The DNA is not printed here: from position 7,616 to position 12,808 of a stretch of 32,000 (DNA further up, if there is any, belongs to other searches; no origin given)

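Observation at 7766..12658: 1630-aa island cargo fusing an M48-like metalloprotease module to an ABC1/UbiB-like atypical kinase module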

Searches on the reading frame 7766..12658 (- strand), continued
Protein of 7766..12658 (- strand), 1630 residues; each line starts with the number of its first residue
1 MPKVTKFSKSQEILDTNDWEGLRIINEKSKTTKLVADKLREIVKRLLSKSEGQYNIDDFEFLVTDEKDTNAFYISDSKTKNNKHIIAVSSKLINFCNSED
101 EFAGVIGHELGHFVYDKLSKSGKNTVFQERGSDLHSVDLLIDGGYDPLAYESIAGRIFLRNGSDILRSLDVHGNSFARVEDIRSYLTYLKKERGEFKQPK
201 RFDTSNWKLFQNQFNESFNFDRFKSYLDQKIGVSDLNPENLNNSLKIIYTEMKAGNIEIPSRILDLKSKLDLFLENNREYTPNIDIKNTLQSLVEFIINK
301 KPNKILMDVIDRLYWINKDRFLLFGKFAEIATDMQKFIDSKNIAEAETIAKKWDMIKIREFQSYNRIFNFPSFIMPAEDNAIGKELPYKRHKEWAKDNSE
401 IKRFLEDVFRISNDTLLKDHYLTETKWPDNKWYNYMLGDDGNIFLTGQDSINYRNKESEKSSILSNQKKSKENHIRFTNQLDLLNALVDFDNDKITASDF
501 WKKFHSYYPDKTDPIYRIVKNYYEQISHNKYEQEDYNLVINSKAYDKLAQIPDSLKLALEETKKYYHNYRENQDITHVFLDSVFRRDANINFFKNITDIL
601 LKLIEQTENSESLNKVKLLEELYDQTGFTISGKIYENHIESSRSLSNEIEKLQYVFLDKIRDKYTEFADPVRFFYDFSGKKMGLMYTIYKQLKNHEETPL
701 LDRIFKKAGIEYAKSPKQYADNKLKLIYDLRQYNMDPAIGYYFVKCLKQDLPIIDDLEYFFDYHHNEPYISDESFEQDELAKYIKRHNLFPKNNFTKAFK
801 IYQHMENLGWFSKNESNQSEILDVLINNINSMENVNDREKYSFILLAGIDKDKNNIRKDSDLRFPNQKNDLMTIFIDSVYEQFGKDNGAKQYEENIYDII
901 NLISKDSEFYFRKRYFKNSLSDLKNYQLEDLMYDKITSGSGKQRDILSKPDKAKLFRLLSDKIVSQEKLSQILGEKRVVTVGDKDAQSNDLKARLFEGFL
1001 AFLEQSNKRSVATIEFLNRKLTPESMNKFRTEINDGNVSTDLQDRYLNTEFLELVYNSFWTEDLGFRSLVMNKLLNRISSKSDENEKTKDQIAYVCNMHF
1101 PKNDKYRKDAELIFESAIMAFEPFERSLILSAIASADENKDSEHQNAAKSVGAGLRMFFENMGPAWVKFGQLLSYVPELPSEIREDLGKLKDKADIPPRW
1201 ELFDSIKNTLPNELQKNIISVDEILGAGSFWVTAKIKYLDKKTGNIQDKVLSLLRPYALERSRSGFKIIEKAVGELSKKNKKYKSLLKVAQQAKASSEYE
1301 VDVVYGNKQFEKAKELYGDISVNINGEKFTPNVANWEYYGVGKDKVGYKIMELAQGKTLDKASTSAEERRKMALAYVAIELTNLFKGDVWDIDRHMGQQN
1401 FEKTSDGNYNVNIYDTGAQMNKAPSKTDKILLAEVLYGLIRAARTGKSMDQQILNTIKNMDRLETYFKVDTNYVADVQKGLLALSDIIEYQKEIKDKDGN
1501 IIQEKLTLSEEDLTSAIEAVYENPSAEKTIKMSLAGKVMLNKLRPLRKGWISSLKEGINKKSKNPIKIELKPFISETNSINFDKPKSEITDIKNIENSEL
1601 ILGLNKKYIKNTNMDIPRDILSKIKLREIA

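Call 16: search_solved_structures(query=A1, max_evalue=1, show_alignments=4)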
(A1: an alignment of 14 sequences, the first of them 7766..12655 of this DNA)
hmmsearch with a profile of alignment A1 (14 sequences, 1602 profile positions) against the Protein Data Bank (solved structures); distinct sequences matched with E-value up to 1: 7.
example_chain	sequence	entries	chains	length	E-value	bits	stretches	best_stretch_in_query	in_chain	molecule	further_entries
3c37_A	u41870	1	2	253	1.3e-08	36.1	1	36-160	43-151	Peptidase, M48 family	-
6ait_A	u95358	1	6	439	0.0057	17.4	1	57-120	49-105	Beta-barrel assembly-enhancing protease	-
6sar_A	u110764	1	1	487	0.0071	17.1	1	57-120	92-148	Beta-barrel assembly-enhancing protease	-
28jr_F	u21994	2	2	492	0.0072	17.1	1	57-120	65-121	Beta-barrel assembly-enhancing protease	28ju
28jl_F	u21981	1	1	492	0.0073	17.1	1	57-120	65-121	Beta-barrel assembly-enhancing protease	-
28jq_F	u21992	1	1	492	0.0078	16.9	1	57-120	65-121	Beta-barrel assembly-enhancing protease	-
3cqb_A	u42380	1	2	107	0.25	12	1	63-114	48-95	Probable protease htpX homolog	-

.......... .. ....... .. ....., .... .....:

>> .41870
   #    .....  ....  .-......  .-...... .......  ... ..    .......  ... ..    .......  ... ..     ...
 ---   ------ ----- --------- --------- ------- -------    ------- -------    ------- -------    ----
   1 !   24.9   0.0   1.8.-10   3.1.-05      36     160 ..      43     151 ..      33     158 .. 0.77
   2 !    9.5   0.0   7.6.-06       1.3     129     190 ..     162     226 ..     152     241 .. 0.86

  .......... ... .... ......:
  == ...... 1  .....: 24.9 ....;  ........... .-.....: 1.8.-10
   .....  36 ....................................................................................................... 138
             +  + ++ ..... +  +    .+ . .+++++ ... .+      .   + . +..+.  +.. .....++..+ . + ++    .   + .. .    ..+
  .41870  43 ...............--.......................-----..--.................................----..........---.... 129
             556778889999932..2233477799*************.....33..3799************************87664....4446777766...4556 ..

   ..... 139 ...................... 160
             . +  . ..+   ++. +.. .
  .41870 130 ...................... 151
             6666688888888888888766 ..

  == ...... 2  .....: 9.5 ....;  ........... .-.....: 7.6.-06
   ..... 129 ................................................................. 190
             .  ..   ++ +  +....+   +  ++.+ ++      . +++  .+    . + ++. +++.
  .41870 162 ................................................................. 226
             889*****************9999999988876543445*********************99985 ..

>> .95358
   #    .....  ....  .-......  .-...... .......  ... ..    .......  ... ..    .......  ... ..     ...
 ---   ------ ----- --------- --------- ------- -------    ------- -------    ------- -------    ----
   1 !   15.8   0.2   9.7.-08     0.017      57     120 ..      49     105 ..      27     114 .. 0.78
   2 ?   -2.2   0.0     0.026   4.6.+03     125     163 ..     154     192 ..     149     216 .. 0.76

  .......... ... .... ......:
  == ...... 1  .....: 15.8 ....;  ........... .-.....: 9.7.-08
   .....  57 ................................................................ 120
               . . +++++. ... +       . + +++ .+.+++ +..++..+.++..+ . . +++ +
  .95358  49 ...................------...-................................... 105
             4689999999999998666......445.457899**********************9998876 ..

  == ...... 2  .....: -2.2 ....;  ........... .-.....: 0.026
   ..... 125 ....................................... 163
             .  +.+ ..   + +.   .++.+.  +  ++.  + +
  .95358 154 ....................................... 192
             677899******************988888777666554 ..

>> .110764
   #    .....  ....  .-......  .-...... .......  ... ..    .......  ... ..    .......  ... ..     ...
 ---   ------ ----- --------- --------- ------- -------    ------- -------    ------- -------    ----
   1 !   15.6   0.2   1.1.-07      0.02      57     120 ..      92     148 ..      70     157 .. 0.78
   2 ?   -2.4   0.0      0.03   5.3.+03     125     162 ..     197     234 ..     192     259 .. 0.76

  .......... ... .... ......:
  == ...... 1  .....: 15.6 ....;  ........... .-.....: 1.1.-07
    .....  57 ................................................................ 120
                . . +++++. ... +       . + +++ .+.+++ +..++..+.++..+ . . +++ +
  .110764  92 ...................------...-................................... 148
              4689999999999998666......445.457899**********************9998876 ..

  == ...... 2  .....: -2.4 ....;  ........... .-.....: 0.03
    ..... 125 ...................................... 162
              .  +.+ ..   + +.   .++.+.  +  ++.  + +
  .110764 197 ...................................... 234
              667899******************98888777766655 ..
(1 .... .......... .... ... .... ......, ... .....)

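Call 17: search_protein_families(library=pfam, proteins=[P0014, P0013], max_evalue=1)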
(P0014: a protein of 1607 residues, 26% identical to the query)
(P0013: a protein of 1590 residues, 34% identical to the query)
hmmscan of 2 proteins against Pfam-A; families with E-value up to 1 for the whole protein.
P0014 (1607 aa): 3 families
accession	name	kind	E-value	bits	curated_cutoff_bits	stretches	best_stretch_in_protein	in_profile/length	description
PF03109.22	ABC1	-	1.3e-06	28.2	22.9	1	1264-1472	38-233/244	ABC1 atypical kinase-like domain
PF01435.24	Peptidase_M48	-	1.7e-05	25.2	20.3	1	101-175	20-87/186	Peptidase family M48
PF02962.20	CHMI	-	0.027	15.3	26.5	0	350-407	57-114/124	5-carboxymethyl-2-hydroxymuconate isomerase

P0013 (1590 aa): 2 families
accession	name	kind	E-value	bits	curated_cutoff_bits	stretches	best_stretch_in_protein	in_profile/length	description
PF01435.24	Peptidase_M48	-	5.8e-09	36.5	20.3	1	26-102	5-77/186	Peptidase family M48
PF06114.19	Peptidase_M78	-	0.007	16.6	22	0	84-128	36-87/123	IrrE N-terminal-like domain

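Call 23: find_encoding_contigs(protein=P0004, flank=10000, max_places=2)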
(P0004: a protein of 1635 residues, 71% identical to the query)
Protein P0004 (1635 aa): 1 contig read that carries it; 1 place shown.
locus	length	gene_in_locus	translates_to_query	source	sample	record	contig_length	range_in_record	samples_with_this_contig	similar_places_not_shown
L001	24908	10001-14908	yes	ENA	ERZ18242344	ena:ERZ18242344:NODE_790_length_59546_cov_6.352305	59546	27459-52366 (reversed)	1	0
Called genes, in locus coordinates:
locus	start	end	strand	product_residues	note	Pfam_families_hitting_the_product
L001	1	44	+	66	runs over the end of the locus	-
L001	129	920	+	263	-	-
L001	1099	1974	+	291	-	-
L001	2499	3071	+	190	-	-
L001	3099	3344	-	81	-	-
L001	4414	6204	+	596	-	PF01043:SecA_PP_bind, PF07517:SecA_DEAD, PF21090:P-loop_SecA, PF07516:SecA_SW, PF02810:SEC-C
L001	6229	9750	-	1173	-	PF02811:PHP, PF07733:DNA_pol3_alpha, PF17657:DNA_pol3_finger, PF14579:HHH_6, PF01336:tRNA_anti-codon (weak)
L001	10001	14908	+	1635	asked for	PF01435:Peptidase_M48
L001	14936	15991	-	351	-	-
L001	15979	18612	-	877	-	-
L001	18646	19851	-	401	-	PF00919:UPF0004, PF04055:Radical_SAM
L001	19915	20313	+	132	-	PF01192:RNA_pol_Rpb6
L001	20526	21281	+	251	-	-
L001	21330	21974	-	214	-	PF01386:Ribosomal_L25p, PF14693:Ribosomal_TL5_C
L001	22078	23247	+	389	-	PF00768:Peptidase_S11, PF13354:Beta-lactamase2, PF07943:PBP5_C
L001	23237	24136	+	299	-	PF13177:DNA_pol3_delta2, PF00004:AAA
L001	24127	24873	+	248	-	PF01026:TatD_DNase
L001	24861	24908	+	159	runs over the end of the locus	PF01668:SmpB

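Call 24: find_encoding_contigs(protein=P0008, flank=10000, max_places=2)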
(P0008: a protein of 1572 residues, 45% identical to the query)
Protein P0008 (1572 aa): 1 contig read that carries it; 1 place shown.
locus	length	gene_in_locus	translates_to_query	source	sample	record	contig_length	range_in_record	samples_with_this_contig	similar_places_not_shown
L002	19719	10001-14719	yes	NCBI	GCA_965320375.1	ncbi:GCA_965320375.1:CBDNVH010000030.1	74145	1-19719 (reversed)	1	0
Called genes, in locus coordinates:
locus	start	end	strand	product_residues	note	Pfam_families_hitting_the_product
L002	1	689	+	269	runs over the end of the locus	PF00106:adh_short, PF13561:adh_short_C2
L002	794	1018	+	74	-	-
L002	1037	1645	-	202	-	-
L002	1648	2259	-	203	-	-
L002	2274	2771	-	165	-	-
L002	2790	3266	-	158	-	-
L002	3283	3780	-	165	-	-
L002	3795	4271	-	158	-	-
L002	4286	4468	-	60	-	-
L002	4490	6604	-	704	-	-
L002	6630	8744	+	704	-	PF22745:Nlig-Ia, PF01653:DNA_ligase_aden, PF03120:OB_DNA_ligase, PF03119:DNA_ligase_ZBD, PF14520:HHH_5 (faint), PF12826:HHH_2, PF00533:BRCT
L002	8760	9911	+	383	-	-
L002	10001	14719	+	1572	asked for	PF01435:Peptidase_M48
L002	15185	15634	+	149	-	-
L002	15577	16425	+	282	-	-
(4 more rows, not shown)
